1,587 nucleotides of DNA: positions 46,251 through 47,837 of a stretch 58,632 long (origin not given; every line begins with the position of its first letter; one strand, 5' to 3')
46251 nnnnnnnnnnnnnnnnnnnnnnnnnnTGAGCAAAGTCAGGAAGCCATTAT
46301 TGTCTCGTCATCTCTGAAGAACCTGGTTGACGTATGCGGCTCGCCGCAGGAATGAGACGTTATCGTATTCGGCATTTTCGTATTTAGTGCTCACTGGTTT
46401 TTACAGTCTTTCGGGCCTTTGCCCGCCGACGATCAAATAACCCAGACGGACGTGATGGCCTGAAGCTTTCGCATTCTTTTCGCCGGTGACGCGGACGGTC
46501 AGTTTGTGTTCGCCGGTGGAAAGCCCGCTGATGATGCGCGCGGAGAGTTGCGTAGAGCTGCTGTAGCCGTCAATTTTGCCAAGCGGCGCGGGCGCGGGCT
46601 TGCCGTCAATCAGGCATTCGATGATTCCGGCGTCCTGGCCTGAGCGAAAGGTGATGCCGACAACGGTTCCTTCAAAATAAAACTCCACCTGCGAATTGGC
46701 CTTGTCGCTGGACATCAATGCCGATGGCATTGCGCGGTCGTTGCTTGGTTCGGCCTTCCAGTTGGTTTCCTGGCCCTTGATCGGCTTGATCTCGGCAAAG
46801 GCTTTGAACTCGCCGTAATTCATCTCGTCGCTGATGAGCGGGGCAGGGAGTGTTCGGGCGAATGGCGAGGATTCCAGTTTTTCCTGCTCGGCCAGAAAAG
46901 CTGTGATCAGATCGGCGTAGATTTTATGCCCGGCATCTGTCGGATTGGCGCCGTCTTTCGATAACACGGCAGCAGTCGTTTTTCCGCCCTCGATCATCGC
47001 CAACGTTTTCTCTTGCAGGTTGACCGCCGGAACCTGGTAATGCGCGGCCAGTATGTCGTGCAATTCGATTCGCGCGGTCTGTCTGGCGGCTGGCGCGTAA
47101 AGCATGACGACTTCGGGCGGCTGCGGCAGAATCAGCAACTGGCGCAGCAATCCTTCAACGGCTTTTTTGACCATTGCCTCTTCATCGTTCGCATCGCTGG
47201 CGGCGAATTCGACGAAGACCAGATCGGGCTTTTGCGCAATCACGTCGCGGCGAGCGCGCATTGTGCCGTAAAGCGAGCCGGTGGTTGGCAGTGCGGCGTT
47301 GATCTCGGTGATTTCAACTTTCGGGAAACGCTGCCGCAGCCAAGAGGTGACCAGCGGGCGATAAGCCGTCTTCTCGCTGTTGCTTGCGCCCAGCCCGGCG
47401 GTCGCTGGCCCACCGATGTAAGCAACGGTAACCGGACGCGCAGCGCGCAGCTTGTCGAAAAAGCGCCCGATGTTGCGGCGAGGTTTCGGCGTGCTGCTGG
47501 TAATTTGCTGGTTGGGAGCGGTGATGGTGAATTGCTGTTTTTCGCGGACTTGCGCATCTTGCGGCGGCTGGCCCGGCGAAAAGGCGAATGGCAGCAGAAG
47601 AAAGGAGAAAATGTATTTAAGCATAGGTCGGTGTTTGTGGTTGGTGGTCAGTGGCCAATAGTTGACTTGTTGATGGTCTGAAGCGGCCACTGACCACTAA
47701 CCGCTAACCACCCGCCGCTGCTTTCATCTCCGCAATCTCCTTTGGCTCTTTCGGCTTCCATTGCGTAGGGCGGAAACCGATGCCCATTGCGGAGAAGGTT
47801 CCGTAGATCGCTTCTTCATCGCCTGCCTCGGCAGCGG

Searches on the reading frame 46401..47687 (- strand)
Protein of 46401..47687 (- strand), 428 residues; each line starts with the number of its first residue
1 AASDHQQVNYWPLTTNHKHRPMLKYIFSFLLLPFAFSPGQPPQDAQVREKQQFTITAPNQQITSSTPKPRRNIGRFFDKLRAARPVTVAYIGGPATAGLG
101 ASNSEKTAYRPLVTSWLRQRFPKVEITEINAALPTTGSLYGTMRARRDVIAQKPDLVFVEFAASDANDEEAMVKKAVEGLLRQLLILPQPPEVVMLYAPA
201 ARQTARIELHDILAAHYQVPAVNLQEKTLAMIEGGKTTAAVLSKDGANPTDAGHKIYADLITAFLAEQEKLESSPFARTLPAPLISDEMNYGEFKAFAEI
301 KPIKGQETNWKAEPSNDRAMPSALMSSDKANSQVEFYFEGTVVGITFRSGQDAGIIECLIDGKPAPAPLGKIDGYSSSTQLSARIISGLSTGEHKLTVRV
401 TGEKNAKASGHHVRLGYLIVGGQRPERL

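Call 88: search_protein_families(library=pfam, proteins=[window:46401-47687:-], max_evalue=0.00001)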
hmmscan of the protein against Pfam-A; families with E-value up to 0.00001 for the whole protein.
window:46401-47687:- (428 aa): 1 family
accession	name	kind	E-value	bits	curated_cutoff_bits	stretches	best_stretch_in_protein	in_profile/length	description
PF13472.12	Lipase_GDSL_2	-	3.5e-07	31.3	32.9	1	96-256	7-178/178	GDSL-like Lipase/Acylhydrolase family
